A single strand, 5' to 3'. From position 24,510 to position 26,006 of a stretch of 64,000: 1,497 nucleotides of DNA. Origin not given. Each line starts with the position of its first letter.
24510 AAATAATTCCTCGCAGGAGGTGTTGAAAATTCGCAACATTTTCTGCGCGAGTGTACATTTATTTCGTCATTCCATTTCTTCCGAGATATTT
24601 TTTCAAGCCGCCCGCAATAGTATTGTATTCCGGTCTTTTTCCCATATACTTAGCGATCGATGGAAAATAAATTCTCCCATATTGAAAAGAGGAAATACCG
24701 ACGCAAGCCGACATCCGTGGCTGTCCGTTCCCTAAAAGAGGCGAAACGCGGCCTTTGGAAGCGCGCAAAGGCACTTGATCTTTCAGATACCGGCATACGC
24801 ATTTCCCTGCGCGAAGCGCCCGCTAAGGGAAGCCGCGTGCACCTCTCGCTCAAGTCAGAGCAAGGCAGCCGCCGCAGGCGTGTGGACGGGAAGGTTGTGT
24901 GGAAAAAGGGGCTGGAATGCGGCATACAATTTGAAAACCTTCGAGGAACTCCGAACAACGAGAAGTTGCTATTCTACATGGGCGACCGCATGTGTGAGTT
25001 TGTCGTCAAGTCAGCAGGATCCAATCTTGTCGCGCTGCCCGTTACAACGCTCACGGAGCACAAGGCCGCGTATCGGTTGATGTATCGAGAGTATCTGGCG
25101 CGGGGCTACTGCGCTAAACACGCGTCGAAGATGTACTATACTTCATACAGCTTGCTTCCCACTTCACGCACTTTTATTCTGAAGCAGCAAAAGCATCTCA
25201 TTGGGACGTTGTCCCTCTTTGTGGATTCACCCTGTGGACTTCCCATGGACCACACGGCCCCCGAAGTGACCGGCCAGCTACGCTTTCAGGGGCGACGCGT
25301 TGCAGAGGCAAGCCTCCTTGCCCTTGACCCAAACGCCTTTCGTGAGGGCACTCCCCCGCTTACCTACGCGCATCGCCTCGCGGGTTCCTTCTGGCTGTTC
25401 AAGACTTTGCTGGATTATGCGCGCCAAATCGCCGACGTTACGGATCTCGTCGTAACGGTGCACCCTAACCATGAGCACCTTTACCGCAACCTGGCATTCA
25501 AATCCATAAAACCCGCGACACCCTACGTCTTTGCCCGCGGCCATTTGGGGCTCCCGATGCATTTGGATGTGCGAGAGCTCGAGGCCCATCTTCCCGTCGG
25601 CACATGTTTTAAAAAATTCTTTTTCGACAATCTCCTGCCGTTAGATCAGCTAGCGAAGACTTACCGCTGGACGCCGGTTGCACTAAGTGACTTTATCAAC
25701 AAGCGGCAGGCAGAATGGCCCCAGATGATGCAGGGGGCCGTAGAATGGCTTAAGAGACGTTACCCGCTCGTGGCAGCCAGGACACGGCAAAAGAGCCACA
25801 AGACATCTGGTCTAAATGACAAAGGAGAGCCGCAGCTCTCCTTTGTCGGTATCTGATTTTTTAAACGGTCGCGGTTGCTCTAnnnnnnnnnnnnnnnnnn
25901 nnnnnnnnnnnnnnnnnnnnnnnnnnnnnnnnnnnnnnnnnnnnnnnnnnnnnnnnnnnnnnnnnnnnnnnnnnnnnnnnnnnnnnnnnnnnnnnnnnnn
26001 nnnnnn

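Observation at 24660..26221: PilZ::N-acyl-amino-acid-synthase fusion next to a TIGR04073-like exosortase-associated small protein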

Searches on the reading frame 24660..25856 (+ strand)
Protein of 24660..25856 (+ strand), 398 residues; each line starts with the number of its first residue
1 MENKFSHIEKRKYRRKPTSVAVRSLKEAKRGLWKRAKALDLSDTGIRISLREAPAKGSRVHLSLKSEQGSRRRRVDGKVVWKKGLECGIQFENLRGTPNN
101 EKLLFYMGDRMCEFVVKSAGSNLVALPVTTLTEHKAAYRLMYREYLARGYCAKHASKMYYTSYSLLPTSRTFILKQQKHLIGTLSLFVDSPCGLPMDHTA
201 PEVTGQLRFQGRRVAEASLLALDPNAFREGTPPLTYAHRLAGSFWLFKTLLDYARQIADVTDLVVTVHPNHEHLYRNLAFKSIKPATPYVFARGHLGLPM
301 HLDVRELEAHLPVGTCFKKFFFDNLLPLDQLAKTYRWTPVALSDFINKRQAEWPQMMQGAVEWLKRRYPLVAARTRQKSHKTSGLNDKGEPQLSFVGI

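Call 3: search_protein_families(library=pfam, proteins=[window:24660-25856:+], max_evalue=0.1)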
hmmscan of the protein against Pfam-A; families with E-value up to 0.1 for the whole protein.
window:24660-25856:+ (398 aa): 2 families
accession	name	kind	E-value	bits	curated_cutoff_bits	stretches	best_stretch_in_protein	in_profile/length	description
PF21926.2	FeeM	-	6.4e-33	114.2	27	1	136-303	1-158/158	N-acyl amino acid synthase FeeM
PF07238.19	PilZ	-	5.4e-13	49.6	22.5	1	9-98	1-92/102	PilZ domain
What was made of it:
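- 24684..24953 (+): PilZ domain (residues 9-98), a six-strand beta-barrel. Pfam PF07238, 49.6 bits (call 3).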

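Call 4: search_protein_families(library=ncbifam, proteins=[window:24660-25856:+], max_evalue=0.1)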
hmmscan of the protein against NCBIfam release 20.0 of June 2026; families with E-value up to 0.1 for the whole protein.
window:24660-25856:+ (398 aa): 2 families
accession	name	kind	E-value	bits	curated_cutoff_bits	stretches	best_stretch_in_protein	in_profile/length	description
NF011425.0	PRK14852.1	equivalog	1.6e-18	66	1337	1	130-279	36-174/989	hypothetical protein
TIGR02266.1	gmx_TIGR02266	paralog_domain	0.00031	20.9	68.7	1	36-93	19-82/96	TIGR02266 family protein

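Call 5: find_homologous_proteins(query=window:24660-25856:+, max_evalue=0.001)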
Query window:24660-25856:+ (398 aa): 17 proteins with E <= 0.001 among 4640 candidates.
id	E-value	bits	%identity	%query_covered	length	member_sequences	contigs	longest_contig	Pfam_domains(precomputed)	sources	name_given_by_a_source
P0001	5.5e-271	916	100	100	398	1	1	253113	PF07238.20,PF21926.3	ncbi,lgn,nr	ncbi:MAG: PilZ domain-containing protein [Candidatus Omnitrophota bacterium]|nr:PilZ domain-containi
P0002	2.0e-91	325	46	85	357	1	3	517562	PF07238.20,PF21926.3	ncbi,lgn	-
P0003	2.8e-91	325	46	85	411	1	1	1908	PF07238.20,PF21926.3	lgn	-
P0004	1.2e-87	313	44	93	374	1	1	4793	PF07238.20,PF21926.3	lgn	-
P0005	6.1e-81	290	47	66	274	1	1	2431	PF21926.3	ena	-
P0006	4.3e-79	284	49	65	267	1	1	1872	PF21926.3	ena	-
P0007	1.1e-72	263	48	69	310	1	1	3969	PF21926.3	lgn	-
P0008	4.8e-72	261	40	81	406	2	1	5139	PF07238.20,PF21926.3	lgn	-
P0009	8.6e-68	247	40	91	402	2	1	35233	PF07238.20,PF21926.3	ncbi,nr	ncbi:MAG: PilZ domain-containing protein [Candidatus Omnitrophica bacterium]|nr:PilZ domain-containi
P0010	7.2e-67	244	45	67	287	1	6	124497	PF21926.3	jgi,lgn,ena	-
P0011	2.1e-58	216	35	91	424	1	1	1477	PF07238.20,PF21926.3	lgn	-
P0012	4.1e-27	113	34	61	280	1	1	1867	PF21926.3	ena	-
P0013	1.4e-15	75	33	48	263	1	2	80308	PF21926.3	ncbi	-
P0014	2.0e-15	75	34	45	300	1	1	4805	PF21926.3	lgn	-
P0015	2.3e-11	61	30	51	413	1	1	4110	PF07238.20,PF21926.3,PF00583.32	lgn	-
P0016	3.3e-9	54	31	39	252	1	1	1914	PF21926.3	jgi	jgi:hypothetical protein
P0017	1.6e-7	49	28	49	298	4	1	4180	PF21926.3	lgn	-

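Call 11: search_solved_structures(query=window:24660-25856:+, max_evalue=1, show_alignments=3)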
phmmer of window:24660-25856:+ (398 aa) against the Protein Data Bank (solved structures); distinct sequences matched with E-value up to 1: 1.
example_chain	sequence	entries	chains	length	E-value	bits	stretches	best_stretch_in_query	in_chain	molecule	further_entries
2g0b_A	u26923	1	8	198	9.8e-09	37.9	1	129-285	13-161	FeeM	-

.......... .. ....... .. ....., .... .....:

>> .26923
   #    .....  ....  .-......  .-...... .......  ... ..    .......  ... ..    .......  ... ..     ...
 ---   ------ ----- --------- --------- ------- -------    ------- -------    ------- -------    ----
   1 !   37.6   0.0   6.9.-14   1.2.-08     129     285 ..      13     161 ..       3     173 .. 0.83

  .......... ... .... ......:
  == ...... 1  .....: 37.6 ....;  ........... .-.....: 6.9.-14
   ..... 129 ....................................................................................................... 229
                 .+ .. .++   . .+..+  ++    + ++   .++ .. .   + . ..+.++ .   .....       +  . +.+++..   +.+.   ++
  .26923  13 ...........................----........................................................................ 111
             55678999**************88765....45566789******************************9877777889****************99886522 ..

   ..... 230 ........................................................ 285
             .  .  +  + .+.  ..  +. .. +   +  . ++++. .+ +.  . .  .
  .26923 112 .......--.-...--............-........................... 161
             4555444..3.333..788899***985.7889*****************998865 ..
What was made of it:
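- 25305..25307 (+): Codon for E216, the predicted catalytic glutamate (equivalent to FeeM Glu95 and Nas354 Glu103). Aligned with the FeeM 'KLAEV' Glu (call 11).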

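Call 13: find_encoding_contigs(protein=P0002, flank=6000, max_places=3)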
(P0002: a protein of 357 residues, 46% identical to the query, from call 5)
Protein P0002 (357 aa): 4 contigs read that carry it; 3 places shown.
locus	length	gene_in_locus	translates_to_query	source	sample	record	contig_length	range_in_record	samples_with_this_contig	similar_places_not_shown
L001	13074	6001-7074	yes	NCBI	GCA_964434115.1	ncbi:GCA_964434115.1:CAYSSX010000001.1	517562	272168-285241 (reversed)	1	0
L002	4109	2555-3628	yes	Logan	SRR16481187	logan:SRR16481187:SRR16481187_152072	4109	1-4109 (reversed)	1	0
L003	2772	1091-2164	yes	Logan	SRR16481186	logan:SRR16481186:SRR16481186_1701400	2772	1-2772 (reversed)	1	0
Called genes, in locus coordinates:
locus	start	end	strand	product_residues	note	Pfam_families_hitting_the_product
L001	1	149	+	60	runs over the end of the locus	PF03597:FixS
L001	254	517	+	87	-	-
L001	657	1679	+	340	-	PF06691:DUF1189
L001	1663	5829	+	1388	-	PF13428:TPR_14 (faint), PF07719:TPR_2 (faint), PF13432:TPR_16 (faint), PF14559:TPR_19 (faint), PF23914:TPR_CcmH_CycH (faint), PF12969:DUF3857 (weak), PF01841:Transglut_core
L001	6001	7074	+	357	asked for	PF07238:PilZ, PF21926:FeeM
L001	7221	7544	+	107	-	-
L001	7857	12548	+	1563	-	-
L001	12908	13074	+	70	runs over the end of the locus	PF12728:HTH_17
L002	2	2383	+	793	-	?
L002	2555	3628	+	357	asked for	PF07238:PilZ, PF21926:FeeM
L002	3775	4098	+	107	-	-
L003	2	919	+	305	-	?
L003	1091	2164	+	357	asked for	PF07238:PilZ, PF21926:FeeM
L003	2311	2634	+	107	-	-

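Call 14: find_encoding_contigs(protein=P0009, flank=6000, max_places=3)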
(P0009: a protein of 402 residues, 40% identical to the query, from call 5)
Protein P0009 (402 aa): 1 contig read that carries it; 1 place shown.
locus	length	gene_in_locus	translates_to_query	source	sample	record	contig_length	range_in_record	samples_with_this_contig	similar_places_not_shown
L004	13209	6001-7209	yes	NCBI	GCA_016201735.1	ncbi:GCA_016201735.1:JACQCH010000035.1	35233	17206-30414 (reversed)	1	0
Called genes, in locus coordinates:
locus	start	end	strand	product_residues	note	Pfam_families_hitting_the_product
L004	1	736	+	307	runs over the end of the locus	-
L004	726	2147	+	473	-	PF11104:PilM_2 (weak)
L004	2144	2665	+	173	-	-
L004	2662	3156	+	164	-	-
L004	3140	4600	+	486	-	PF07660:STN (weak), PF03958:Secretin_N, PF00263:Secretin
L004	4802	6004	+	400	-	PF07238:PilZ, PF21926:FeeM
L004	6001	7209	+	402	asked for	PF07238:PilZ, PF21926:FeeM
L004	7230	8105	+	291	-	PF00899:ThiF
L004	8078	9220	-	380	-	PF06980:DUF1302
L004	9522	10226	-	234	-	PF17131:TP_0789-like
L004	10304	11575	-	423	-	PF12704:MacB_PCD, PF02687:FtsX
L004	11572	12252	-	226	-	PF00005:ABC_tran, PF02463:SMC_N (faint), PF13304:AAA_21 (faint)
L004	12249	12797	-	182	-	-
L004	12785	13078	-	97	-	-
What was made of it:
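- In L004/L012 the tandem PilZ-FeeM genes directly follow a PilM/secretin operon (call 14).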

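Call 18: find_encoding_contigs(protein=window:24660-25856:+, flank=10000, max_places=2)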
Protein window:24660-25856:+ (398 aa): 1 contig read that carries it; 1 place shown.
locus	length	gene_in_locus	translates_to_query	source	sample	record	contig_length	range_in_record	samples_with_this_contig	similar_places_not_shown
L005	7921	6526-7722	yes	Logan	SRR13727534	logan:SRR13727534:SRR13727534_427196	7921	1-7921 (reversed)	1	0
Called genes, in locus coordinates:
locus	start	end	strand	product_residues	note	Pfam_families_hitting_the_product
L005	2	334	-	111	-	?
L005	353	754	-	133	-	PF00072:Response_reg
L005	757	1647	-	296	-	PF00175:NAD_binding_1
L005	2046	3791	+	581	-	PF14522:Cytochrome_C7 (faint), PF14537:Cytochrom_c3_2 (faint), PF22113:Mtrc-MtrF_II-IV_dom (faint), PF13435:Cytochrome_C554 (weak)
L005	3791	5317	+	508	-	-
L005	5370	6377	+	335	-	PF13435:Cytochrome_C554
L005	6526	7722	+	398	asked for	PF07238:PilZ, PF21926:FeeM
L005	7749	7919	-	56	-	?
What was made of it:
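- Tried and rejected: The look-up of the window protein's own contig returned only a 7.9-kb Logan contig, not the 253-kb NCBI contig (call 18), so the rest of the genome could not be searched for exosortase or GGDEF genes.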

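Call 21: find_encoding_contigs(protein=P0010, flank=6000, max_places=3)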
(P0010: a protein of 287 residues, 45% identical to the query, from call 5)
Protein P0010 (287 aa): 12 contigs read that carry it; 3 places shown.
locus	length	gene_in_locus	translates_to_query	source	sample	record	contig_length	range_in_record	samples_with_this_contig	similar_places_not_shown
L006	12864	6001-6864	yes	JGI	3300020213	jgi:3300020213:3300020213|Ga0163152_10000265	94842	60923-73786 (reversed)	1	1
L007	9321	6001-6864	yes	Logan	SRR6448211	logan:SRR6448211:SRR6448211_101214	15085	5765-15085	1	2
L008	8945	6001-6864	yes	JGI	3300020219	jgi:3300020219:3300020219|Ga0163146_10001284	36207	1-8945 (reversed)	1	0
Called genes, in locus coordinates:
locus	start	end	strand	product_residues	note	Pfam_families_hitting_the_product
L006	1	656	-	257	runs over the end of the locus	PF01925:TauE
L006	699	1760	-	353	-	PF22322:DUF6973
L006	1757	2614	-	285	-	PF12697:Abhydrolase_6, PF00561:Abhydrolase_1, PF12146:Hydrolase_4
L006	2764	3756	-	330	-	-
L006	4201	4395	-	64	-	-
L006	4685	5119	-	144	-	-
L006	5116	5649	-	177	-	-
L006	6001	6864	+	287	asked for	PF21926:FeeM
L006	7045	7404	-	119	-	-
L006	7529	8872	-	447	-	PF00989:PAS, PF08448:PAS_4, PF13426:PAS_9 (weak), PF00989:PAS, PF08448:PAS_4 (weak), PF13426:PAS_9 (weak), PF08447:PAS_3, PF00990:GGDEF, +1 more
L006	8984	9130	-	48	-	-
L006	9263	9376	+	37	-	-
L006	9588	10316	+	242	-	-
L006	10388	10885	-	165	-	PF05991:NYN_YacP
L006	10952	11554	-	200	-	PF06041:DUF924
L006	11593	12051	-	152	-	PF04892:VanZ-LLP1 (weak)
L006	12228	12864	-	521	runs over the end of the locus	PF00890:FAD_binding_2 (weak), PF01266:DAO, PF01946:Thi4 (weak), PF07992:Pyr_redox_2 (faint), PF13450:NAD_binding_8, PF00355:Rieske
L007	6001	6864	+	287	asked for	PF21926:FeeM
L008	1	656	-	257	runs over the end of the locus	PF01925:TauE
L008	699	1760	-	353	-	PF22322:DUF6973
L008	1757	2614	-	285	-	PF12697:Abhydrolase_6, PF00561:Abhydrolase_1, PF12146:Hydrolase_4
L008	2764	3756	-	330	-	-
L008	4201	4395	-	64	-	-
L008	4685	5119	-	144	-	-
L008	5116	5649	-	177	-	-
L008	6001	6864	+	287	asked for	PF21926:FeeM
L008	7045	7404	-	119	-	-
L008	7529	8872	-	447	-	PF00989:PAS, PF08448:PAS_4, PF13426:PAS_9 (weak), PF00989:PAS, PF08448:PAS_4 (weak), PF13426:PAS_9 (weak), PF08447:PAS_3, PF00990:GGDEF, +1 more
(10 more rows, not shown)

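Call 22: find_encoding_contigs(protein=P0015, flank=6000, max_places=2)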
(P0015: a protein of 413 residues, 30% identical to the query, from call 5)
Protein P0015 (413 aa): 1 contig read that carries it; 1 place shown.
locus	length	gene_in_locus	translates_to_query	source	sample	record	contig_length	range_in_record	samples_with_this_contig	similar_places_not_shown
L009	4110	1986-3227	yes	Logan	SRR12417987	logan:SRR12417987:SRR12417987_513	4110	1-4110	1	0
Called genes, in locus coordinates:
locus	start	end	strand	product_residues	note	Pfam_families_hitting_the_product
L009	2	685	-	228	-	?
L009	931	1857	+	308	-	PF01209:Ubie_methyltran, PF01728:FtsJ, PF13489:Methyltransf_23, PF13847:Methyltransf_31, PF08241:Methyltransf_11, PF08242:Methyltransf_12, PF13649:Methyltransf_25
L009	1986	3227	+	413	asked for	PF00583:Acetyltransf_1 (faint), PF21926:FeeM, PF07238:PilZ (weak)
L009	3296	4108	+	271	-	?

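Call 24: search_protein_representatives(alignment_id=A2)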
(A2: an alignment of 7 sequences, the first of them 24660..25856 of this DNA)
Query: 7 sequences, 400 profile positions. Proteins with E-value up to 0.001 (for the whole library): 7493; up to 1e-10: 2539; up to 1e-30: 252. The best 150 are listed.
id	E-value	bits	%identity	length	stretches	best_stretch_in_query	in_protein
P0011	1.1e-173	594.4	-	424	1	2-400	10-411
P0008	1.9e-171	587.1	-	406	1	1-389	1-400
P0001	9.7e-171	584.7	-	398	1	26-399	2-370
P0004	7.0e-164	562.1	-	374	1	30-400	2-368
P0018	1.3e-154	531.7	-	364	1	32-380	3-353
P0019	1.0e-145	502.3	-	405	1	9-398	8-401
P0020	4.4e-136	470.6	-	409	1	29-399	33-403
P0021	7.1e-128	443.6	-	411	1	5-398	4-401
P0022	8.2e-127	440.1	-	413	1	26-399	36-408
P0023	6.8e-126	437.1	-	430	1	24-399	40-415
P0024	1.1e-119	416.5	-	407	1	23-399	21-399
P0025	1.2e-119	416.5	-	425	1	31-398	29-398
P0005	1.4e-118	413.0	-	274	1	136-396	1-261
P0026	8.4e-116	403.8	-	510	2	28-398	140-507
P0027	2.1e-115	402.5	-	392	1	30-399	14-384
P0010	3.5e-86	306.3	-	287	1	136-398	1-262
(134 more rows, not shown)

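Call 25: find_related_loci(query=A2, collection=genome_contigs, flank=10000)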
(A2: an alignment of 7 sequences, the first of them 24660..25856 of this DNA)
Query A2 (398 aa) in genome_contigs; peptide patterns used: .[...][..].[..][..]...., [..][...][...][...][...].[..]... (x = any residue, [..] = any of these).
55 stretches matched a pattern; 10 encode a relative of the query (tblastn E <= 1e-3); 9 distinct loci.
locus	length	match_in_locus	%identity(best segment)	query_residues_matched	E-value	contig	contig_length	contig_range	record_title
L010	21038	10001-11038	46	8-346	1e-97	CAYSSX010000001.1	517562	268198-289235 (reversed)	MAG TPA_asm: uncultured bacterium isolate SRP342105_co1_457 genome assembly, contig: NODE_5_length_517562_cov_12.407222,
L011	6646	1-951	47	38-346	2e-96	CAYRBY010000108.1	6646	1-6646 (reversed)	MAG TPA_asm: uncultured bacterium isolate SRP278252_co1_689 genome assembly, contig: NODE_22153_length_6646_cov_7.006372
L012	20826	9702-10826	38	9-375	4e-75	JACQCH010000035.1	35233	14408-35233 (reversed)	MAG: Candidatus Omnitrophota bacterium isolate NC_groundwater_963_Pr1_S-0.2um_59_43 Montesol18-Sp2_coassembly_scaffold_6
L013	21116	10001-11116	35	9-374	2e-71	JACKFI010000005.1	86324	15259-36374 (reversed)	MAG: Candidatus Omnitrophota bacterium isolate HK-STAS-OMNI-1 HK-STAS-OMNI-1_5, whole genome shotgun sequence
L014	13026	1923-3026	35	9-369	6e-71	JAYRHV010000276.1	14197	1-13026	MAG: Candidatus Omnitrophota bacterium isolate SZ_szas25bin.37 k141_1176646, whole genome shotgun sequence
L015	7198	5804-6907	35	9-369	6e-69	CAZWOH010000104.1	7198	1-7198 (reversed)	MAG TPA_asm: uncultured Planctomycetales bacterium isolate binchicken_co346_31 genome assembly, contig: NODE_3231_length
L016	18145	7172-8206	36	33-372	2e-68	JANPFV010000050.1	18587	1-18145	MAG: Candidatus Omnitrophota bacterium isolate VAR_69_metabat_93 VAR_69_k141_46838, whole genome shotgun sequence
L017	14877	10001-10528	42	130-304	2e-39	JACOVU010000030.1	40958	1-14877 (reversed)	MAG: Candidatus Omnitrophota bacterium isolate NC_groundwater_108_Ag_S-0.2um_46_37 S_p2_S4_170907_scaffold_600558, whole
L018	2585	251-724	23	135-283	1e-4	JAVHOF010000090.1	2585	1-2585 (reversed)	MAG: Candidatus Pacearchaeota archaeon isolate WB01no4_31_21 NODE_31541_length_2585_cov_12.874704, whole genome shotgun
